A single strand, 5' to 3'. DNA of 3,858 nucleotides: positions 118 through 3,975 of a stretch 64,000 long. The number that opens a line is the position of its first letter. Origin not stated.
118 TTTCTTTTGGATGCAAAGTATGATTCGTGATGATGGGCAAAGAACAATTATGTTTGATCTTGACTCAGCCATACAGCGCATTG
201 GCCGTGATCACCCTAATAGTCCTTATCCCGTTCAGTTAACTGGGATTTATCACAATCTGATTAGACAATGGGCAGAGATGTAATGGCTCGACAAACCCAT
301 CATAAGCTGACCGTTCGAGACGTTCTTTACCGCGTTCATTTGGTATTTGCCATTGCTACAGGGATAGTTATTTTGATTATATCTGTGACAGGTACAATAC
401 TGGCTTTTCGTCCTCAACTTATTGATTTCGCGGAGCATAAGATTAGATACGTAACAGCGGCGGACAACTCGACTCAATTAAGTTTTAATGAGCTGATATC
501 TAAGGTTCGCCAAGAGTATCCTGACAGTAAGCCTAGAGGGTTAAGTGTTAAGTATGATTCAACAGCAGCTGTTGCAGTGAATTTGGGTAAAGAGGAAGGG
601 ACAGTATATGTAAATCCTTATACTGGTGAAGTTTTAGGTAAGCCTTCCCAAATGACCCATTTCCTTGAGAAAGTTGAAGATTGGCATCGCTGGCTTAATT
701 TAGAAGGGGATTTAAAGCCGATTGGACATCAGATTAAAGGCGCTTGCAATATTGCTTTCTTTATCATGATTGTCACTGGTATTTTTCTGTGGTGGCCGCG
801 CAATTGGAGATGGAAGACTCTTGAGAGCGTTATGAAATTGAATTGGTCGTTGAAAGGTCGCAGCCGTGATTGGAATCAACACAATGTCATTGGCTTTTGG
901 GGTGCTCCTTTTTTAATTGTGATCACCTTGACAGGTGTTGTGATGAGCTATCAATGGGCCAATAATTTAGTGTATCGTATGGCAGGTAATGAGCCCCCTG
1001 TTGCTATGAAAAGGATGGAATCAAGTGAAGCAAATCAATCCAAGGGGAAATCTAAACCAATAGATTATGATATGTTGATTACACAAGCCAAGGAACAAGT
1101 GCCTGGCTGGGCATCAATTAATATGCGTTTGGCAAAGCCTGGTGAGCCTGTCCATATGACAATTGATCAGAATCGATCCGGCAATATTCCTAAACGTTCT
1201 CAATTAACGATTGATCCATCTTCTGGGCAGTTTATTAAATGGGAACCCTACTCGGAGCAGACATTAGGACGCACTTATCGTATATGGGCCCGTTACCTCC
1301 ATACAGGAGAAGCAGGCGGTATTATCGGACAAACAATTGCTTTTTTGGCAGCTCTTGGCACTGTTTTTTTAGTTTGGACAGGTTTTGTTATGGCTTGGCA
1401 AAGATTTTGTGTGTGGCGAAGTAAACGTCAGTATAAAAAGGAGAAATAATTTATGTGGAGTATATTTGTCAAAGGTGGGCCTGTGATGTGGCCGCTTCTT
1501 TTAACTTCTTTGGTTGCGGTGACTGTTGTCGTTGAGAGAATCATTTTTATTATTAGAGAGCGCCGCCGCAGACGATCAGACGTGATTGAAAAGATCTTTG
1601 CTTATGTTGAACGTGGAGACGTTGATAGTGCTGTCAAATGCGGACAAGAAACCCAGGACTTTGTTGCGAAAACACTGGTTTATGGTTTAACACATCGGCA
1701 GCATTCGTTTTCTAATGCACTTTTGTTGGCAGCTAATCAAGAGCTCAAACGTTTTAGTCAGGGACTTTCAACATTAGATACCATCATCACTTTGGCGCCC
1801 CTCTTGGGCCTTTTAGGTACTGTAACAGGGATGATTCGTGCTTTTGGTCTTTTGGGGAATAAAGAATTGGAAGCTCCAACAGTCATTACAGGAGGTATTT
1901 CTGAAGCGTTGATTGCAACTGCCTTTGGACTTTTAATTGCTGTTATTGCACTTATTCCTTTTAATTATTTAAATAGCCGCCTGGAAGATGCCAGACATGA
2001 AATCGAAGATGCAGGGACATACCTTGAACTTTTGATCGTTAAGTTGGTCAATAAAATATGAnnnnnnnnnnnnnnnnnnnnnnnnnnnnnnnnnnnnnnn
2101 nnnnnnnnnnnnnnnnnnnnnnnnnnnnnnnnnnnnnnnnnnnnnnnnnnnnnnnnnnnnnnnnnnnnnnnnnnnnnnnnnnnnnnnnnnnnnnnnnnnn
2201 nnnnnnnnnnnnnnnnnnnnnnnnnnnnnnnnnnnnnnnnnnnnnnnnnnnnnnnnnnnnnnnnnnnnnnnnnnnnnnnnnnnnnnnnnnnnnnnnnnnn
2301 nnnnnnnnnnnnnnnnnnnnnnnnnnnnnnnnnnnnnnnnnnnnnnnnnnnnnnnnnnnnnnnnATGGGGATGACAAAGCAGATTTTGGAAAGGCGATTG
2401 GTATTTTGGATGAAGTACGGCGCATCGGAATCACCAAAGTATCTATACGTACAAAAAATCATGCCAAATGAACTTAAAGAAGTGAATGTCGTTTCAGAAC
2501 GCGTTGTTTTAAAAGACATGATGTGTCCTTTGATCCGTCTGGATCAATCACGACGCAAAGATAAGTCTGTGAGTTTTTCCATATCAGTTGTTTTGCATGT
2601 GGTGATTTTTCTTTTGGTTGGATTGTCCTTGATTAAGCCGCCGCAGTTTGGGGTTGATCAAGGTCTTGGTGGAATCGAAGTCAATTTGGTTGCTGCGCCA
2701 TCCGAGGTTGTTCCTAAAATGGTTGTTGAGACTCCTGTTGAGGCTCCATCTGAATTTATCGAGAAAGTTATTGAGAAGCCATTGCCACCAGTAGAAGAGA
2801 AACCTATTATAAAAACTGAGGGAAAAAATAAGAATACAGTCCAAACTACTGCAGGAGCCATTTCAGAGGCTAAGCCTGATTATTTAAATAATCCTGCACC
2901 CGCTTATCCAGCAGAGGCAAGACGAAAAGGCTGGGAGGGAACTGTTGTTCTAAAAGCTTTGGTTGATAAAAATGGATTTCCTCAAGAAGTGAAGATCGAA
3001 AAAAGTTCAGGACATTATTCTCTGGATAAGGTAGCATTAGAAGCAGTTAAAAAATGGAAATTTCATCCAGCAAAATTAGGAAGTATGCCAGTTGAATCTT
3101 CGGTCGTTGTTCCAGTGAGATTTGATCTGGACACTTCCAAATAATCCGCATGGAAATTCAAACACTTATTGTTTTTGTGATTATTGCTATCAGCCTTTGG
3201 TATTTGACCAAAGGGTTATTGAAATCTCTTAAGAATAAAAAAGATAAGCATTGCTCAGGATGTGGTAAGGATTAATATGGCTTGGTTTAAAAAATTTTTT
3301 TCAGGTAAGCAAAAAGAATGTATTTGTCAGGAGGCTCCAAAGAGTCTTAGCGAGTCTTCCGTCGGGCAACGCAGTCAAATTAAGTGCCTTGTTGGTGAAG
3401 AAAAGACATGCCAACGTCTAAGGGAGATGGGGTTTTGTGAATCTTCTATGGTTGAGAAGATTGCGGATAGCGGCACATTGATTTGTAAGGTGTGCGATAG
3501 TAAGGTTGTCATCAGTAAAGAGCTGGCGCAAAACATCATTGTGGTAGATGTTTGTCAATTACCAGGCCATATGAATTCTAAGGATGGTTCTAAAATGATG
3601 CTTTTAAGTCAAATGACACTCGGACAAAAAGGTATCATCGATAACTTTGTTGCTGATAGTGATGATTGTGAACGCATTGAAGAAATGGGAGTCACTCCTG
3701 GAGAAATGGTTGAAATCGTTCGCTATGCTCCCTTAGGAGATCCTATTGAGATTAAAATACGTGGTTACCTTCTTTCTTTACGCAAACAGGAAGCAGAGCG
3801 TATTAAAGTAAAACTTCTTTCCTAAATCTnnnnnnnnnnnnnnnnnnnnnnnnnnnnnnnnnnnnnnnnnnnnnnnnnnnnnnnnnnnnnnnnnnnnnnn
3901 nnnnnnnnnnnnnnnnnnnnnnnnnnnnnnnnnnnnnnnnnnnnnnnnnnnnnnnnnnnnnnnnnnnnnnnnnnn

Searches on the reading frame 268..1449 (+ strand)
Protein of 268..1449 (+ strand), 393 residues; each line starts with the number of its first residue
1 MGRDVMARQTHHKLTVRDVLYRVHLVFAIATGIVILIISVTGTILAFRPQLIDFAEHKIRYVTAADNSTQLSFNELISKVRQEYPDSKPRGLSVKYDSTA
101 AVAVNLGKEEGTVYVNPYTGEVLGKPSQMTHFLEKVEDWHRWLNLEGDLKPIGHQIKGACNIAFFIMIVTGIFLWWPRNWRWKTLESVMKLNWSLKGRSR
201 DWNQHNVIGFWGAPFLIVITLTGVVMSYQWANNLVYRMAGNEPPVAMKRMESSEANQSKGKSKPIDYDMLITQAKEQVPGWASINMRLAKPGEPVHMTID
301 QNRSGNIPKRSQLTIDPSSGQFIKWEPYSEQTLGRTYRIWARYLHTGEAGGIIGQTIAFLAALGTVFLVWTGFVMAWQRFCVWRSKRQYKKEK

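Call 76: search_protein_families(library=pfam, proteins=[window:268-1449:+], max_evalue=0.0001)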
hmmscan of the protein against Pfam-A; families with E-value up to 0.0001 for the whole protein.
window:268-1449:+ (393 aa): 2 families
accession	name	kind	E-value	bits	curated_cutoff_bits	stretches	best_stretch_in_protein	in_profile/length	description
PF03929.21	PepSY_TM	-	4.8e-58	197.7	28.8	1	22-379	2-295/295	PepSY-associated TM region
PF03413.25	PepSY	-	7.5e-05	23.4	24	0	71-124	2-58/60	Peptidase propeptide and YPEB domain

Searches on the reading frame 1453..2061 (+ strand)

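Call 76: search_protein_families(library=pfam, proteins=[window:1453-2061:+], max_evalue=0.0001)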
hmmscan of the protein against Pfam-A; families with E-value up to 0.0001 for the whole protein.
window:1453-2061:+ (202 aa): 1 family
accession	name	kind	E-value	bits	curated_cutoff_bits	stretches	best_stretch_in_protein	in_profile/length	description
PF01618.21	MotA_ExbB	-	1.5e-29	102.7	22.9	1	80-185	21-126/127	MotA/TolQ/ExbB proton channel family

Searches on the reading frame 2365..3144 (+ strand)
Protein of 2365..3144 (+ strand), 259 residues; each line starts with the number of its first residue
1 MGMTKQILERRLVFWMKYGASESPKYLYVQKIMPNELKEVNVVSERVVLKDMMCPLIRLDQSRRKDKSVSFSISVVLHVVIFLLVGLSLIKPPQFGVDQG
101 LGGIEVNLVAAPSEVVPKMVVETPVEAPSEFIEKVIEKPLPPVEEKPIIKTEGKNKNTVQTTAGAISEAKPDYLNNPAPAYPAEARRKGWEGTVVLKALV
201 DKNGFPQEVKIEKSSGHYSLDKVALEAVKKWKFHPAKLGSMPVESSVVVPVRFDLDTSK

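Call 76: search_protein_families(library=pfam, proteins=[window:2365-3144:+], max_evalue=0.0001)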
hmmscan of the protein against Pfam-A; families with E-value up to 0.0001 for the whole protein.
window:2365-3144:+ (259 aa): 1 family
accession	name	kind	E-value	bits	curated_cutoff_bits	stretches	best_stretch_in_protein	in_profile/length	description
PF03544.19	TonB_C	-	6e-24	84.7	24.6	1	177-255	1-79/79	Gram-negative bacterial TonB protein C-terminal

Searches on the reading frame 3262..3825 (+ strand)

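Call 76: search_protein_families(library=pfam, proteins=[window:3262-3825:+], max_evalue=0.0001)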
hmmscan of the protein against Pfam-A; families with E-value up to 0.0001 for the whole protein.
window:3262-3825:+ (187 aa): 1 family
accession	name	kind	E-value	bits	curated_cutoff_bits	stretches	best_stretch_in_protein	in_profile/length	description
PF04023.20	FeoA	-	2.5e-31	108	23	2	113-184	1-73/74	FeoA domain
